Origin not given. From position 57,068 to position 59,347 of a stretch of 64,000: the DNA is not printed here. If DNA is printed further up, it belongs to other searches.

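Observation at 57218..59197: Tat-exported multicopper oxidase inside the rif-like block: candidate dedicated rifamycin oxidase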

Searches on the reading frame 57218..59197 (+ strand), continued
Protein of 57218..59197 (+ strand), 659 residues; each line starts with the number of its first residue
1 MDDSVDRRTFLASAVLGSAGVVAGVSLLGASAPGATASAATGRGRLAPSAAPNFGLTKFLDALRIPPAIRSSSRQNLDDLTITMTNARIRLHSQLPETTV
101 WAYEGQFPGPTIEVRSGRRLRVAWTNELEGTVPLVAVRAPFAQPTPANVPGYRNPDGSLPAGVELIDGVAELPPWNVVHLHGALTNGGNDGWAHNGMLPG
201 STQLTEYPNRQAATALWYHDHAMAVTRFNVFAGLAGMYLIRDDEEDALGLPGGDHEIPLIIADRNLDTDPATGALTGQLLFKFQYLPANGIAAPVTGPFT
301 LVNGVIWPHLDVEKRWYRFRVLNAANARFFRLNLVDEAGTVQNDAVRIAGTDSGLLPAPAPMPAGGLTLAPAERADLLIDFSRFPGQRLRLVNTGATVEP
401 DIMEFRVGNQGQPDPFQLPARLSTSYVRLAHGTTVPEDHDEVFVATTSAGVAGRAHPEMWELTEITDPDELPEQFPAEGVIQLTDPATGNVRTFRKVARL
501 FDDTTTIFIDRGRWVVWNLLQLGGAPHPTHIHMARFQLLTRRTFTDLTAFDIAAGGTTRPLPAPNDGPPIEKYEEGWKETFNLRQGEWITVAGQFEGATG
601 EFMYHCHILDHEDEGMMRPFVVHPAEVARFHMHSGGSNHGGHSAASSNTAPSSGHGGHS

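Call 29: find_encoding_contigs(protein=P0001, flank=10000, max_places=2)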
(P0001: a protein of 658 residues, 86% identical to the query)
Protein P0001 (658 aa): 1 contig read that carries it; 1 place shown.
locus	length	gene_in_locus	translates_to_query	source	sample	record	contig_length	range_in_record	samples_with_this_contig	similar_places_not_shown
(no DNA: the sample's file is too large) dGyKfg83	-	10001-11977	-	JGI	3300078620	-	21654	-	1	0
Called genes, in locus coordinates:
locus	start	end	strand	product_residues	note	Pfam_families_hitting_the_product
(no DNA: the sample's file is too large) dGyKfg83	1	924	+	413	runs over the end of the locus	PF21036:EryCIII-like_N, PF04101:Glyco_tran_28_C (faint), PF00201:UDPGT (weak), PF06722:EryCIII-like_C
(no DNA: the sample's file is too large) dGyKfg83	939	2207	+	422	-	PF21036:EryCIII-like_N, PF00201:UDPGT, PF06722:EryCIII-like_C, PF04101:Glyco_tran_28_C (weak)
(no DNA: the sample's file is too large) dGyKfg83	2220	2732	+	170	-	PF03703:bPH_2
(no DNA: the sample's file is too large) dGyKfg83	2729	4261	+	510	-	PF03703:bPH_2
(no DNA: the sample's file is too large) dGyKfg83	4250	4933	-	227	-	-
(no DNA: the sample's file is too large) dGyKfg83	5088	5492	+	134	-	PF00903:Glyoxalase, PF13669:Glyoxalase_4 (weak), PF18029:Glyoxalase_6 (weak)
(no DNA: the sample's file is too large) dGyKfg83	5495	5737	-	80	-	-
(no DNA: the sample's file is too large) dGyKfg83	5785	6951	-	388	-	PF00067:p450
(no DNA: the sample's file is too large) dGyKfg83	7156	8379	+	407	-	PF16911:PapA_C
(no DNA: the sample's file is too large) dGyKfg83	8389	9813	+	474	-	PF03559:Hexose_dehydrat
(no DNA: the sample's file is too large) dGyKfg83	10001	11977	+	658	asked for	PF07732:Cu-oxidase_3, PF07731:Cu-oxidase_2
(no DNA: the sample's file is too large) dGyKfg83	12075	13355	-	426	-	PF00067:p450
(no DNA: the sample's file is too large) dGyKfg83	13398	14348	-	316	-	PF02779:Transket_pyr, PF02780:Transketolase_C (faint)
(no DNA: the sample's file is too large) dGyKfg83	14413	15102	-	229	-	PF00456:Transketolase_N, PF02775:TPP_enzyme_C (weak)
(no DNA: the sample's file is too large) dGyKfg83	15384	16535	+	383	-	PF13579:Glyco_trans_4_4 (weak), PF21036:EryCIII-like_N, PF06722:EryCIII-like_C, PF04101:Glyco_tran_28_C (weak)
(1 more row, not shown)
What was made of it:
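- a soil contig with identical gene order (call 29);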

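Call 30: find_encoding_contigs(protein=P0006, flank=10000, max_places=1)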
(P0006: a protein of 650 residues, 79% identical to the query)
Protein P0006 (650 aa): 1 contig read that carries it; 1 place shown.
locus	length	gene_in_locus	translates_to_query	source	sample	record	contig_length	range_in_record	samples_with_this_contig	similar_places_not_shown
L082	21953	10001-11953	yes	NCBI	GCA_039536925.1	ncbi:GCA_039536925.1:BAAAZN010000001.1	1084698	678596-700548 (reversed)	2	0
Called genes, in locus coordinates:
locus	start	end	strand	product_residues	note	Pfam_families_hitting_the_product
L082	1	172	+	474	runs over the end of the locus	PF00083:Sugar_tr (weak), PF07690:MFS_1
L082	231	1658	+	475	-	PF01979:Amidohydro_1, PF07969:Amidohydro_3 (weak)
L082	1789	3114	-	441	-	PF03747:ADP_ribosyl_GH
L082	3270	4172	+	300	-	PF00296:Bac_luciferase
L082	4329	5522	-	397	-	PF00067:p450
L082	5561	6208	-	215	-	PF00753:Lactamase_B, PF13483:Lactamase_B_3, PF12706:Lactamase_B_2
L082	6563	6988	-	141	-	PF00440:TetR_N (weak)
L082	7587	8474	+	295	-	PF00106:adh_short (faint), PF01073:3Beta_HSD (faint), PF01370:Epimerase, PF04321:RmlD_sub_bind (weak), PF05368:NmrA, PF13460:NAD_binding_10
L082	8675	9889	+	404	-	PF00067:p450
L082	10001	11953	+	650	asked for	PF07732:Cu-oxidase_3, PF07731:Cu-oxidase_2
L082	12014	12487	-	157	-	-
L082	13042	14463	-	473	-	PF00083:Sugar_tr, PF07690:MFS_1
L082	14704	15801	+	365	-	PF00480:ROK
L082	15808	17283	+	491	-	PF00884:Sulfatase, PF01663:Phosphodiest (faint), PF16347:SGSH_C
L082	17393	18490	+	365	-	-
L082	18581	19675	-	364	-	PF00583:Acetyltransf_1, PF13508:Acetyltransf_7, PF00583:Acetyltransf_1, PF13673:Acetyltransf_10 (weak), PF13508:Acetyltransf_7 (weak)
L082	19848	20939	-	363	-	PF07992:Pyr_redox_2, PF00070:Pyr_redox (weak)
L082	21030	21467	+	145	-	PF01047:MarR, PF12802:MarR_2, PF13463:HTH_27 (weak)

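Call 31: find_encoding_contigs(protein=P0020, flank=10000, max_places=1)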
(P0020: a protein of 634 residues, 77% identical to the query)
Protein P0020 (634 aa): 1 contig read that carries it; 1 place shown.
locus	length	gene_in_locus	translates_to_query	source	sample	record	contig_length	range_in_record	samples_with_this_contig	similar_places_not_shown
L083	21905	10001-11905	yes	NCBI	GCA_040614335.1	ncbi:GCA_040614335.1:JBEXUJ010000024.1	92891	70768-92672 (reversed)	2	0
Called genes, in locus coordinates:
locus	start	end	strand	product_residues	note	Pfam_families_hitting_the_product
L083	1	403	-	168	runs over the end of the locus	PF13673:Acetyltransf_10, PF00583:Acetyltransf_1, PF13508:Acetyltransf_7, PF08445:FR47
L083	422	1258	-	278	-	PF00561:Abhydrolase_1, PF12697:Abhydrolase_6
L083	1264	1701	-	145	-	PF22381:Staph_reg_Sar_Rot (weak), PF01047:MarR, PF12802:MarR_2, PF13463:HTH_27 (weak), PF22166:WHD_ArnR1 (weak)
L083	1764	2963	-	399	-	PF00266:Aminotran_5, PF22580:KYNU_C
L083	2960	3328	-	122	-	PF19460:DUF5997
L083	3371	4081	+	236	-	PF03466:LysR_substrate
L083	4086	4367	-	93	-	-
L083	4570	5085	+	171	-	-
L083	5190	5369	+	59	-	-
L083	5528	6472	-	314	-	-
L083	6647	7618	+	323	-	-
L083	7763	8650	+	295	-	PF01370:Epimerase (weak), PF05368:NmrA, PF13460:NAD_binding_10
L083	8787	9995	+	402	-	PF00067:p450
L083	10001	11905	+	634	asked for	PF07732:Cu-oxidase_3, PF07731:Cu-oxidase_2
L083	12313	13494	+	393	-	PF13231:PMT_2 (weak)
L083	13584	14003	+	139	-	-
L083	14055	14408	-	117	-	-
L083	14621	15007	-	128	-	-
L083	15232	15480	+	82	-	PF13560:HTH_31, PF01381:HTH_3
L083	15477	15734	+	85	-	-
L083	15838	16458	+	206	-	-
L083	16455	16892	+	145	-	-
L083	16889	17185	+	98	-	-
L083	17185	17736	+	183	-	-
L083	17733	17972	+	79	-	-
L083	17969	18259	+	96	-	-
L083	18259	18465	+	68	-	-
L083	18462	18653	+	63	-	-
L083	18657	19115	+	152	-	-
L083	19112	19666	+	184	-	-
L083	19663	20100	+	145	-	-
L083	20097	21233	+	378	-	PF09397:FtsK_gamma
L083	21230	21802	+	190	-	-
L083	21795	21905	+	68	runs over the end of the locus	-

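Call 32: find_encoding_contigs(protein=P0013, flank=10000, max_places=1)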
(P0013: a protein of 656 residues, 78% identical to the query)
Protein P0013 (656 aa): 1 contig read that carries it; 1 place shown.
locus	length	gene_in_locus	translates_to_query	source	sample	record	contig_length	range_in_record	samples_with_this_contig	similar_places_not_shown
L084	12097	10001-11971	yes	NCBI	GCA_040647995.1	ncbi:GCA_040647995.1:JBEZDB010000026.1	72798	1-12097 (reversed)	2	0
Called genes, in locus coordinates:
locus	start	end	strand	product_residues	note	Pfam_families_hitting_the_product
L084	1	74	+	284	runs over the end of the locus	PF08501:Shikimate_dh_N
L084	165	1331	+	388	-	PF00155:Aminotran_1_2, PF01041:DegT_DnrJ_EryC1, PF01212:Beta_elim_lyase (weak)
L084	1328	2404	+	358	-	PF01118:Semialdhyde_dh (weak), PF01408:GFO_IDH_MocA, PF02629:CoA_binding (weak), PF02894:GFO_IDH_MocA_C, PF22725:GFO_IDH_MocA_C3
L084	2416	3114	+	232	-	PF00702:Hydrolase, PF12710:HAD, PF13419:HAD_2, PF13242:Hydrolase_like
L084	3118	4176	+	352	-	PF00480:ROK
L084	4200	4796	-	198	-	PF00440:TetR_N, PF16859:TetR_C_11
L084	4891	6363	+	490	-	PF13347:MFS_2 (weak), PF07690:MFS_1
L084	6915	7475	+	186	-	PF13577:SnoaL_4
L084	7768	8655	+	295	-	PF01370:Epimerase, PF04321:RmlD_sub_bind (faint), PF05368:NmrA, PF13460:NAD_binding_10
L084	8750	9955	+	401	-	PF00067:p450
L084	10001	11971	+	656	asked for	PF07732:Cu-oxidase_3, PF07731:Cu-oxidase_2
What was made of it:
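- M. rifamycinica, next to rifK-L-M-N-Q-P (call 32);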

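Call 51: search_protein_families(library=pfam, proteins=[L011:7399-8415:+, L011:8433-9248:+, L011:9245-9844:+, L004:6432-8018:+, L006:5334-8459:-, L011:14523-16280:-, L011:13344-14507:+, L002:19237-19701:+, L002:20187-21464:+, L002:4636-6303:-])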
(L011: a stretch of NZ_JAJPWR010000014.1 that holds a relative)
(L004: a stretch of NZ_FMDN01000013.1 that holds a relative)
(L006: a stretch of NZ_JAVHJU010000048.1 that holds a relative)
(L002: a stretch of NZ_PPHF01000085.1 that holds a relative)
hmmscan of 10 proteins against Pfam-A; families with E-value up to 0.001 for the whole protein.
L011:7399-8415:+ (338 aa): 0 families

L011:8433-9248:+ (271 aa): 7 families
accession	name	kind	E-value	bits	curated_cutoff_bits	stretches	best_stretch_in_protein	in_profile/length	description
PF08327.17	AHSA1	-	3.5e-18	66.5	22.1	1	134-263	2-124/125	Activator of Hsp90 ATPase homolog 1-like protein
PF12840.13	HTH_20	-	5.4e-10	39.5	27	1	13-61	1-50/51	Helix-turn-helix domain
PF01022.26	HTH_5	-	5.4e-10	39.4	22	1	17-60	3-46/47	Bacterial regulatory protein, arsR family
PF10604.15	Polyketide_cyc2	-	1.1e-08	35.9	27.4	1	131-236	9-110/142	Polyketide cyclase / dehydrase and lipid transport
PF12802.13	MarR_2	-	4.5e-07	30.4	27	1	17-61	6-52/61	MarR family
PF09339.16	HTH_IclR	-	4.8e-06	26.7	22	1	20-60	7-49/52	IclR helix-turn-helix domain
PF21476.4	PF0610-like_N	-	0.00031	21.4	33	0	18-55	3-40/50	PF0610-like, N-terminal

L011:9245-9844:+ (199 aa): 1 family
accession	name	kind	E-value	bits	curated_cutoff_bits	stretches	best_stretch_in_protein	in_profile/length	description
PF01872.23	RibD_C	-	1.9e-18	67.5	24.1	1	8-185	2-190/197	RibD C-terminal domain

L004:6432-8018:+ (528 aa): 7 families
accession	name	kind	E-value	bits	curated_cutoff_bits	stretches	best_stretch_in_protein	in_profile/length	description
PF01494.25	FAD_binding_3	-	1.5e-90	304.4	22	1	7-339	1-349/349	FAD binding domain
PF21274.3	Rng_hyd_C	-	1.4e-26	93.3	27.5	1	389-505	1-107/107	Aromatic-ring hydroxylase, C-terminal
PF01266.30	DAO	-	1.2e-08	35.4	27.9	1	9-51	1-44/353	FAD dependent oxidoreductase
PF07992.20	Pyr_redox_2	-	2.1e-07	31.1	26.1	0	6-63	141-197/291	Pyridine nucleotide-disulphide oxidoreductase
PF00070.33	Pyr_redox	-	5.1e-06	27.4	22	0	10-40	2-32/82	Pyridine nucleotide-disulphide oxidoreductase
PF03486.20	HI0933_like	-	6.7e-05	22.9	50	0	9-39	2-32/244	HI0933-like protein Rossmann domain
PF13450.12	NAD_binding_8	-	0.00027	21.6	21.9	1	12-46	1-35/68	NAD(P)-binding Rossmann-like domain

L006:5334-8459:- (1041 aa): 0 families

L011:14523-16280:- (585 aa): 2 families
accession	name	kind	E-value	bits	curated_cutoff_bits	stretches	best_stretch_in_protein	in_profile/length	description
PF13593.11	SBF_like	-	1.3e-97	327.3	25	1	268-575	1-312/313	SBF-like CPA transporter family (DUF4137)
PF01758.21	SBF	-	5.6e-13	49.4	24.3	1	300-472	2-181/191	Sodium Bile acid symporter family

L011:13344-14507:+ (387 aa): 1 family
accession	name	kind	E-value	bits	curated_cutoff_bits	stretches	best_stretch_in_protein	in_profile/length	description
PF21311.3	Phage_RBD_prop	-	8.5e-19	68.6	23.7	1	130-380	1-254/255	Phage 5-bladed beta propeller receptor binding platform domain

L002:19237-19701:+ (154 aa): 1 family
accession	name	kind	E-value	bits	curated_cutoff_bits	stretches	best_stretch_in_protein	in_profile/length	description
PF01220.24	DHquinase_II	-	2.4e-47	160.6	23.3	1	7-142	2-137/138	Dehydroquinase class II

L002:20187-21464:+ (425 aa): 1 family
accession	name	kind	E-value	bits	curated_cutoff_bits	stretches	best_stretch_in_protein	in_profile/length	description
PF00196.25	GerE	-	3.3e-17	62.3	23.5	1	367-418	3-54/57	Bacterial regulatory proteins, luxR family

L002:4636-6303:- (555 aa): 0 families

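Call 52: find_encoding_contigs(protein=P0040, flank=10000, max_places=1)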
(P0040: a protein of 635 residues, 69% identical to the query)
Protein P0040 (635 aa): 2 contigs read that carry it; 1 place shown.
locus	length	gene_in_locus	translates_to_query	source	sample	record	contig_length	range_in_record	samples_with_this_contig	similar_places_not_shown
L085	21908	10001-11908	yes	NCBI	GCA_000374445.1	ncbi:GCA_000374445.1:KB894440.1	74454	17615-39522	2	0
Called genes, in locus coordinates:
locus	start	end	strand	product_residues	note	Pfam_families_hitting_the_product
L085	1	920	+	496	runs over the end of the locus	PF03993:DUF349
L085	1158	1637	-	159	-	-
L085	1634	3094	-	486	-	PF00919:UPF0004, PF04055:Radical_SAM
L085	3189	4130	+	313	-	PF16868:NMT1_3, PF12974:Phosphonate-bd (faint)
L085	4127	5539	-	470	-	PF00672:HAMP, PF00512:HisKA, PF02518:HATPase_c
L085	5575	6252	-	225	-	PF00072:Response_reg, PF00486:Trans_reg_C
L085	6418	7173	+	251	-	PF02463:SMC_N, PF00005:ABC_tran, PF09818:ABC_ATPase (faint), PF13401:AAA_22 (faint), PF13304:AAA_21 (weak)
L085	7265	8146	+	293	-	PF00497:SBP_bac_3, PF10613:Lig_chan-Glu_bd (faint)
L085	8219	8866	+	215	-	PF00528:BPD_transp_1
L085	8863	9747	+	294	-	PF00528:BPD_transp_1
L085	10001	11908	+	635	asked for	PF07732:Cu-oxidase_3 (weak), PF07731:Cu-oxidase_2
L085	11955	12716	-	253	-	PF13085:Fer2_3, PF13183:Fer4_8 (weak)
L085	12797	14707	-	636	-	PF00890:FAD_binding_2, PF01266:DAO (weak), PF03486:HI0933_like (faint), PF07992:Pyr_redox_2 (weak), PF02910:Succ_DH_flav_C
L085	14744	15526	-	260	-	-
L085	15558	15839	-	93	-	-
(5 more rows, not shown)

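Call 53: find_encoding_contigs(protein=P0032, flank=10000, max_places=1)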
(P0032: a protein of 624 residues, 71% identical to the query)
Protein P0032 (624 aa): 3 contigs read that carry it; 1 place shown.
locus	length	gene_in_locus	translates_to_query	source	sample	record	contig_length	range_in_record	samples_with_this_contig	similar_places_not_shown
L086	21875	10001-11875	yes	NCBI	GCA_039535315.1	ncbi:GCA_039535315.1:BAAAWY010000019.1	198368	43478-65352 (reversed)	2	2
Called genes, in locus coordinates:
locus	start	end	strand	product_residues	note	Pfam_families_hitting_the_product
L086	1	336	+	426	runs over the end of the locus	PF02518:HATPase_c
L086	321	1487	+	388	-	PF00082:Peptidase_S8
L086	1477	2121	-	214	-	PF00440:TetR_N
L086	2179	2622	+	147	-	PF00903:Glyoxalase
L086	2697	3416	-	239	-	PF18896:SLT_3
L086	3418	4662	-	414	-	PF00823:PPE (weak), PF06013:WXG100, PF25547:WXG100_2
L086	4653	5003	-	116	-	PF10817:DUF2563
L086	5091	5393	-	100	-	PF06013:WXG100 (faint)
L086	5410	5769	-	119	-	PF06013:WXG100 (weak)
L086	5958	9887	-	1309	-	PF13191:AAA_16 (faint), PF01580:FtsK_SpoIIIE, PF05729:NACHT (faint), PF13401:AAA_22 (faint), PF13555:AAA_29 (faint), PF01580:FtsK_SpoIIIE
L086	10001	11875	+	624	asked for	PF07732:Cu-oxidase_3, PF07731:Cu-oxidase_2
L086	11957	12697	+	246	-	-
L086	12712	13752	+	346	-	-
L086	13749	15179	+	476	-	-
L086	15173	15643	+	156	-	-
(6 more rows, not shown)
